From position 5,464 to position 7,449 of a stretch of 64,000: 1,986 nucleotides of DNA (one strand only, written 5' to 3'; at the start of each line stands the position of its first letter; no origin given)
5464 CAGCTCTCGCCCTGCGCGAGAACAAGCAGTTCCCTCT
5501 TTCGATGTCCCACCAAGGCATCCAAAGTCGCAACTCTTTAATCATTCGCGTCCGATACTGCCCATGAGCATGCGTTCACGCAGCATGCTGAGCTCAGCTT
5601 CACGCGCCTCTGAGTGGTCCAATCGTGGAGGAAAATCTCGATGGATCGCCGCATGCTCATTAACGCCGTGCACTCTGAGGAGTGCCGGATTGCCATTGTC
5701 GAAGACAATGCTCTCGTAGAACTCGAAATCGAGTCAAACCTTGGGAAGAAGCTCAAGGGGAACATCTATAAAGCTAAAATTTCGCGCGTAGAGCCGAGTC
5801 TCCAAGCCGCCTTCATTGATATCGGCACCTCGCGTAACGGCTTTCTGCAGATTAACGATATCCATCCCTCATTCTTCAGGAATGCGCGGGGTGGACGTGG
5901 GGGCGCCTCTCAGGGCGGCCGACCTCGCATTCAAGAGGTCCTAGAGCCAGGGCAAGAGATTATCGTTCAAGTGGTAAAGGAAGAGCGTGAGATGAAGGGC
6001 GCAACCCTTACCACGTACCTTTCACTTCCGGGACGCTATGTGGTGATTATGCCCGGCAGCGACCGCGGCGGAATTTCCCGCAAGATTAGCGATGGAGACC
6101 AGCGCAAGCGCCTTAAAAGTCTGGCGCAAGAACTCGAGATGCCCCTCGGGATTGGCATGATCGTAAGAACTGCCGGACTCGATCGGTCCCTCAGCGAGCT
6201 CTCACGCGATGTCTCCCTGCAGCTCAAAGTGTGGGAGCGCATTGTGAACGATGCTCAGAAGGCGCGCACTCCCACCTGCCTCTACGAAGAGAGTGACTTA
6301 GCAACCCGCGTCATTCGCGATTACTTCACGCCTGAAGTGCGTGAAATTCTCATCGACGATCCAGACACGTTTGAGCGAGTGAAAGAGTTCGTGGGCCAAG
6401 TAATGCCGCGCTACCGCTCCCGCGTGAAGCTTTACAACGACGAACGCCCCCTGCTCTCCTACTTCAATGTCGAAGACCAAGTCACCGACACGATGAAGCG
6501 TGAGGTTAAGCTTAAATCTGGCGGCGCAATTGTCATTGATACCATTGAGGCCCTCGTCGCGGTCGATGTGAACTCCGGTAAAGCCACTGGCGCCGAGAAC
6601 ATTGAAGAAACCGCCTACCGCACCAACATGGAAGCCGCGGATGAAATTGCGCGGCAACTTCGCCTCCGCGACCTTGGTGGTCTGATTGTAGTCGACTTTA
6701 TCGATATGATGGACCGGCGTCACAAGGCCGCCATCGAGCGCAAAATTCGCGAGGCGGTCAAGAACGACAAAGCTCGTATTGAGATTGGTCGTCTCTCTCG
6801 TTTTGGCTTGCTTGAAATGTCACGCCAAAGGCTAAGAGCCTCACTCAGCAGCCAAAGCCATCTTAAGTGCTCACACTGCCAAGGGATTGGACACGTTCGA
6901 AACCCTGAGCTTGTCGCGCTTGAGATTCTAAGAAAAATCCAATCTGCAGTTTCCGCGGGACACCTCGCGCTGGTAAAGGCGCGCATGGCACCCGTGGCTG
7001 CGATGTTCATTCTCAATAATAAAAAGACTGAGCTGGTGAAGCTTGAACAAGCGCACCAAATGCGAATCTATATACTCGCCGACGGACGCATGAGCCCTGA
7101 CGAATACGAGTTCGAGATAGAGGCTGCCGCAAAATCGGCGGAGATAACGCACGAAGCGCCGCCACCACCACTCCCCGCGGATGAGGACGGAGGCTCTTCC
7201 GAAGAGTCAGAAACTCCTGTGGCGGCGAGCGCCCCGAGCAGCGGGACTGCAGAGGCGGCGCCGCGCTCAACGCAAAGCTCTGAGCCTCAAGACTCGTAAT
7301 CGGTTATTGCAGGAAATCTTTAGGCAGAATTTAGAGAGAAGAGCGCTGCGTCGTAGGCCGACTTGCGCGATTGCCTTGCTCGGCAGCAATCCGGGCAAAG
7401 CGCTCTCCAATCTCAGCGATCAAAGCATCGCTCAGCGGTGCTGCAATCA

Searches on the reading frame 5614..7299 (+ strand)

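Call 10: search_protein_families(library=pfam, proteins=[window:5614-7299:+], max_evalue=0.001)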
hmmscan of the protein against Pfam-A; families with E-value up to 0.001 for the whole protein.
window:5614-7299:+ (561 aa): 3 families
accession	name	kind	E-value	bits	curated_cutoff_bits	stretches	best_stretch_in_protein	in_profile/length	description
PF10150.14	RNase_E_G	-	3.4e-100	335.4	25.5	1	137-406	1-269/270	Ribonuclease E/G family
PF20833.2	RNase_E_G_Thio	-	1.1e-20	74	26.8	1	418-501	1-84/86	RNase E/G, Thioredoxin-like domain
PF00575.29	S1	-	7.9e-07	29.8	22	1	48-132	4-71/74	S1 RNA binding domain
